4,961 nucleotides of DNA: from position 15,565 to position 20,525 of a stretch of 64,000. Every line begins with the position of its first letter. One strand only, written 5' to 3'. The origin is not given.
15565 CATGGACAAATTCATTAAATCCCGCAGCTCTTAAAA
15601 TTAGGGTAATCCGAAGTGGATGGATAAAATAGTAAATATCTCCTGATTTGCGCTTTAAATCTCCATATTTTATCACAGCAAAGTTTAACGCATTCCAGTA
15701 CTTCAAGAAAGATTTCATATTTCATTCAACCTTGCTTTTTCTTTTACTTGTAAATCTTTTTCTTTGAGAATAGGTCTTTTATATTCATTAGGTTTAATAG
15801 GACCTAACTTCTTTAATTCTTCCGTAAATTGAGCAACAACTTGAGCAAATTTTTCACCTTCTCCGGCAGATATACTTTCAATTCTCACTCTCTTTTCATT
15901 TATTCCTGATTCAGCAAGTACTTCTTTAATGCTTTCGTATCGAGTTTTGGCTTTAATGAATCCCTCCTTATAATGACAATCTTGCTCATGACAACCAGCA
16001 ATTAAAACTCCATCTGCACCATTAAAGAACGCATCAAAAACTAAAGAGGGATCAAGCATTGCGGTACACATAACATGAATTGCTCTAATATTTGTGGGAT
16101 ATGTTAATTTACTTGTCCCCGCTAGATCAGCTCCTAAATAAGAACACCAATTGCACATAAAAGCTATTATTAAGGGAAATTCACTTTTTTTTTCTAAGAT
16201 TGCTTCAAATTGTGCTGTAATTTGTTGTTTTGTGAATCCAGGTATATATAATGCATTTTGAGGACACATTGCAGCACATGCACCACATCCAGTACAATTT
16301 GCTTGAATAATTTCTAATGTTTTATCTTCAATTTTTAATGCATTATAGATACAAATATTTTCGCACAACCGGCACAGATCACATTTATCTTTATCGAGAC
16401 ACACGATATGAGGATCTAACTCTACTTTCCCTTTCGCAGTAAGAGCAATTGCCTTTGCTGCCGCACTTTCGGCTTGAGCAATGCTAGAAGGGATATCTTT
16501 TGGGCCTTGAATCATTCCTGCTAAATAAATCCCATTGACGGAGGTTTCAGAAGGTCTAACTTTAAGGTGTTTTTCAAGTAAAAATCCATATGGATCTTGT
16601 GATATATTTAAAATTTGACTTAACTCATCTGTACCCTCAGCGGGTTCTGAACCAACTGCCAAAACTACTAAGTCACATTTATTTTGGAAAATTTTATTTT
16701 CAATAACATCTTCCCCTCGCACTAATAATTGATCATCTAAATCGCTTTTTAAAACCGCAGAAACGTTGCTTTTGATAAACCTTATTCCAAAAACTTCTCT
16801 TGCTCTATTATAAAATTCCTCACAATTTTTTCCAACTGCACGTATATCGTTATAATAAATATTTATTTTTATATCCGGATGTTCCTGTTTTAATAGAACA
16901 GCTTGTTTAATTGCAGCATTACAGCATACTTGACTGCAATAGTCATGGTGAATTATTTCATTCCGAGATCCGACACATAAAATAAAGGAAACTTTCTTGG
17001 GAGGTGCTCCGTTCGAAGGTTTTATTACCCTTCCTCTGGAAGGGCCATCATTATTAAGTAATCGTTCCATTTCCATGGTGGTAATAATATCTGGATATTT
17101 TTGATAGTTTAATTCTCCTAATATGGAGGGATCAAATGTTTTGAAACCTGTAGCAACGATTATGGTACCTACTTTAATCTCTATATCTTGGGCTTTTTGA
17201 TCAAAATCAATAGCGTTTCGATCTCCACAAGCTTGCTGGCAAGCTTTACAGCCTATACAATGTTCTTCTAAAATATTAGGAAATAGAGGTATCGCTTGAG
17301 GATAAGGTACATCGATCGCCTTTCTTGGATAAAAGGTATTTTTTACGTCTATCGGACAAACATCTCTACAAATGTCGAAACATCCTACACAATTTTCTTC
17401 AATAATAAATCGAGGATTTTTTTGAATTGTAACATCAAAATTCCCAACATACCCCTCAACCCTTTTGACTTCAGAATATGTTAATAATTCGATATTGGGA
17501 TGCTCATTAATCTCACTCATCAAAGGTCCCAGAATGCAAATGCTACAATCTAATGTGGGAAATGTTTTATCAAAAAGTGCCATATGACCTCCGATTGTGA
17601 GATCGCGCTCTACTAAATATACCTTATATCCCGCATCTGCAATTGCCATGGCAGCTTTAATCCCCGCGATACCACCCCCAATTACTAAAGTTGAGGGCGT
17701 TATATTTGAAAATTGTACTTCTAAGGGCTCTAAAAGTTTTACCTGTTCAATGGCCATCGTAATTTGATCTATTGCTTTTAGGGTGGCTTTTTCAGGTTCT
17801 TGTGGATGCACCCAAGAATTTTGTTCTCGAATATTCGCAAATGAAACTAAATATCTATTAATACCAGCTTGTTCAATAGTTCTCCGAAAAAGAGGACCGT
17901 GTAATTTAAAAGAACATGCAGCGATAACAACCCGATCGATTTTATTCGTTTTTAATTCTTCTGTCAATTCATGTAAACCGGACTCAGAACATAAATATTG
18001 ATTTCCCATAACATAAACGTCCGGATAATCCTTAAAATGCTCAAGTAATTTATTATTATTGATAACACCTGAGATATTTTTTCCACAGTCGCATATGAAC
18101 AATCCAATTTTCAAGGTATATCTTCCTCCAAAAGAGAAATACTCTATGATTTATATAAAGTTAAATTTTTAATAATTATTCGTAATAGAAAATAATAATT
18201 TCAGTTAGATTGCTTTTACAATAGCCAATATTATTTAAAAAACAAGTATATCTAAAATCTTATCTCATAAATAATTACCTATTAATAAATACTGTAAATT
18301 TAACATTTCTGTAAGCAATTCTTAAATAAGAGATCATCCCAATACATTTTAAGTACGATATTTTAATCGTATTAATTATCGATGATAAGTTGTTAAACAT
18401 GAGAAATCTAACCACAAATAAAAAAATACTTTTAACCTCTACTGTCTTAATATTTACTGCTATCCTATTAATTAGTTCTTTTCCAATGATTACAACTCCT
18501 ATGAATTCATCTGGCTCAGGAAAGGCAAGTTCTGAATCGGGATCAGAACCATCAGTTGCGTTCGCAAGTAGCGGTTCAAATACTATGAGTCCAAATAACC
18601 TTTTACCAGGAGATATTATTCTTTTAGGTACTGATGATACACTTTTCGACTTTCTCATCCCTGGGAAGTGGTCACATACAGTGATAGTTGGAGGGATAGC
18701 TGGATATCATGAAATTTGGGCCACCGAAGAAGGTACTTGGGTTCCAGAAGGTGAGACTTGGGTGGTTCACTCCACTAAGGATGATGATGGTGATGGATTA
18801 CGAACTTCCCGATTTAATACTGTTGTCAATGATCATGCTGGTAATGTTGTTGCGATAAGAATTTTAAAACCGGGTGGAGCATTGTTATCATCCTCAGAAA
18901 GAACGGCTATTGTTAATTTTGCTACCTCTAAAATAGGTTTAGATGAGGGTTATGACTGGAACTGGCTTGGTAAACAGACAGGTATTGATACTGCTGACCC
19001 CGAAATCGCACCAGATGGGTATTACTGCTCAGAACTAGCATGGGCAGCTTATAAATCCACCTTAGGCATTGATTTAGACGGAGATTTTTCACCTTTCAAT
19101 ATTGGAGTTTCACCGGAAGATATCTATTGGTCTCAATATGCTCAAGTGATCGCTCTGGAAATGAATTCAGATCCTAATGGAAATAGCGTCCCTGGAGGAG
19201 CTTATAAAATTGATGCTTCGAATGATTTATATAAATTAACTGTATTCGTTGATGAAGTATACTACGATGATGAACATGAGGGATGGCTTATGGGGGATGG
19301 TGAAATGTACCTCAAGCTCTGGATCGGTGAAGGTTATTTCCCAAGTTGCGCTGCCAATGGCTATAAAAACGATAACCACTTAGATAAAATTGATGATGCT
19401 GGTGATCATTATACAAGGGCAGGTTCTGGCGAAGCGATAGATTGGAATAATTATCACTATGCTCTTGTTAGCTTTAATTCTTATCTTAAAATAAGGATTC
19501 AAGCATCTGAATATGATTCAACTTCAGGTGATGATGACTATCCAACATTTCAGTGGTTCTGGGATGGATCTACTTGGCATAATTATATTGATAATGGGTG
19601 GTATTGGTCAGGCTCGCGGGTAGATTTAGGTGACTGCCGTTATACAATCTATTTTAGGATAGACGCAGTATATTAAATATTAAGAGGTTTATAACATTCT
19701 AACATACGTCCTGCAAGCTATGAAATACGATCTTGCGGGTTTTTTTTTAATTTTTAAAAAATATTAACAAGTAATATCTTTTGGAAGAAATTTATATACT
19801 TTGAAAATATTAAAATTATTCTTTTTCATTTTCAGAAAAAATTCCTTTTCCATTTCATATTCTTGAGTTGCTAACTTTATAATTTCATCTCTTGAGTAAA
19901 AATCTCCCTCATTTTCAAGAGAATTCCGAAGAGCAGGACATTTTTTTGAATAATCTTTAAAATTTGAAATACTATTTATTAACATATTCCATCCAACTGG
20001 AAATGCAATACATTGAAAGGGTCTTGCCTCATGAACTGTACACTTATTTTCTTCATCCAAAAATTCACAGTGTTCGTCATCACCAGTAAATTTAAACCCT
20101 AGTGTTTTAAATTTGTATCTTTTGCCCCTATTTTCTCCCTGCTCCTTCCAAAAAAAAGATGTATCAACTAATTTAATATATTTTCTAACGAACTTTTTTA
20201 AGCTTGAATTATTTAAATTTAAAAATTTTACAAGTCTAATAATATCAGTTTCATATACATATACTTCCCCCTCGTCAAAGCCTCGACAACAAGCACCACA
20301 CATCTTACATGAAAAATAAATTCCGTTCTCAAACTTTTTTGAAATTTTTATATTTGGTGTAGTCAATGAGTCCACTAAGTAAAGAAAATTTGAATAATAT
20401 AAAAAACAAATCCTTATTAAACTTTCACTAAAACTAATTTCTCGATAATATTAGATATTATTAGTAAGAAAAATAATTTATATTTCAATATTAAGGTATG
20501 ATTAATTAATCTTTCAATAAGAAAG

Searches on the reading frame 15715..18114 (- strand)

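Call 21: search_protein_families(library=pfam, proteins=[window:15715-18114:-], max_evalue=0.01)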
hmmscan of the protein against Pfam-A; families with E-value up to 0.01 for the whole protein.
window:15715-18114:- (799 aa): 21 families
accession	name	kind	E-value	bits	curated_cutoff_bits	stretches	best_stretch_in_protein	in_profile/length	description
PF02662.21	FlpD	-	9e-49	165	22.3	1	649-771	1-123/123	Methyl-viologen-reducing hydrogenase, delta subunit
PF07992.20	Pyr_redox_2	-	2.7e-13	50.4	26.1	1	142-183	3-33/291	Pyridine nucleotide-disulphide oxidoreductase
PF12838.12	Fer4_7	-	5.7e-13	49.6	27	2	577-621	1-52/52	4Fe-4S dicluster domain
PF13187.11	Fer4_9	-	1.9e-09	37.8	27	2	577-621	1-51/52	4Fe-4S dicluster domain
PF14697.11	Fer4_21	-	2.9e-09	37.3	35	2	573-621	3-56/59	4Fe-4S dicluster domain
PF00037.32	Fer4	-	9.6e-09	35.2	21.1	1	601-623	2-24/24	4Fe-4S binding domain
PF13484.11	Fer4_16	-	1.9e-07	32.2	30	1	606-632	1-26/66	4Fe-4S double cluster binding domain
PF12831.13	FAD_oxidored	-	3e-07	30.5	27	1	143-178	3-38/416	FAD dependent oxidoreductase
PF13237.11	Fer4_10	-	4.2e-06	27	25.5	1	572-618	3-53/53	4Fe-4S dicluster domain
PF12797.12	Fer4_2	-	1.2e-05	25.3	24.5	1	602-618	5-21/22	4Fe-4S binding domain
PF12837.12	Fer4_6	-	1.4e-05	25.2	25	1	574-593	5-24/24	4Fe-4S binding domain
PF01134.28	GIDA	-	1.4e-05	24.8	22.1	1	143-172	3-32/391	Glucose inhibited division protein A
PF13450.12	NAD_binding_8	-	1.5e-05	25.6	21.9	1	144-181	1-38/68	NAD(P)-binding Rossmann-like domain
PF00890.30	FAD_binding_2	-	3.1e-05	23.8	20.4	1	143-179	3-39/414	FAD binding domain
PF25160.1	LdpA_Fe-S-bd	-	8.3e-05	22.7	27.6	1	581-621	6-42/49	LdpA Fe-S cluster-binding domain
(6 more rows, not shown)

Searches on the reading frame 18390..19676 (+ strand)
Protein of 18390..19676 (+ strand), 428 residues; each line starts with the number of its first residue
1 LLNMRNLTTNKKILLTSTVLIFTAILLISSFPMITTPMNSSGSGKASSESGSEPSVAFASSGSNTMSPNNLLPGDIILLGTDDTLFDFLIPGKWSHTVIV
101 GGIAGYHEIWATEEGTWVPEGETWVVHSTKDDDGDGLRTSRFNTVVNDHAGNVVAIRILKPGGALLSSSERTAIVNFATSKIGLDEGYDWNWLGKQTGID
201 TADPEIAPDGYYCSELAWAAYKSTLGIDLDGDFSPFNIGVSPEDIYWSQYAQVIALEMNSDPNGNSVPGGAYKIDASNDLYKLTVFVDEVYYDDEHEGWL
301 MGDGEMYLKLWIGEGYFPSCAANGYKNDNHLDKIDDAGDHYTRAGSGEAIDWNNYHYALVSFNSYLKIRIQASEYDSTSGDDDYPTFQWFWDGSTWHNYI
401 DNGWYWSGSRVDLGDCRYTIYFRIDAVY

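Call 21: search_protein_families(library=pfam, proteins=[window:18390-19676:+], max_evalue=0.01)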
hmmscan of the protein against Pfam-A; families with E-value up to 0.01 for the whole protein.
window:18390-19676:+ (428 aa): 1 family
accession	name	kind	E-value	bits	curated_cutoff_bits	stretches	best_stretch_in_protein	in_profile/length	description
PF05708.18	Peptidase_C92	-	5.2e-10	40.1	27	1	73-230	4-126/166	Permuted papain-like amidase enzyme, YaeF/YiiX, C92 family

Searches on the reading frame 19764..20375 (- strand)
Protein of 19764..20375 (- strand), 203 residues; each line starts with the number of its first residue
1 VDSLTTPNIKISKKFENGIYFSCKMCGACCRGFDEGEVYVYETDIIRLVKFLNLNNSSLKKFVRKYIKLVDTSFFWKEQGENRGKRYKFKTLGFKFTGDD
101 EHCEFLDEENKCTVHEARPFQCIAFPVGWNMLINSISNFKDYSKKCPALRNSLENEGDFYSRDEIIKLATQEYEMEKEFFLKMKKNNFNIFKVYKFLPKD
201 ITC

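Call 21: search_protein_families(library=pfam, proteins=[window:19764-20375:-], max_evalue=0.01)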
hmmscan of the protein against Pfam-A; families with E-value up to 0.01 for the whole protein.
window:19764-20375:- (203 aa): 1 family
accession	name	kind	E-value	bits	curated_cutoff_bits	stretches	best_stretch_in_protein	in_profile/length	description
PF03692.20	CxxCxxCC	-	1.7e-11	45.1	23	1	23-146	2-84/85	Putative zinc- or iron-chelating domain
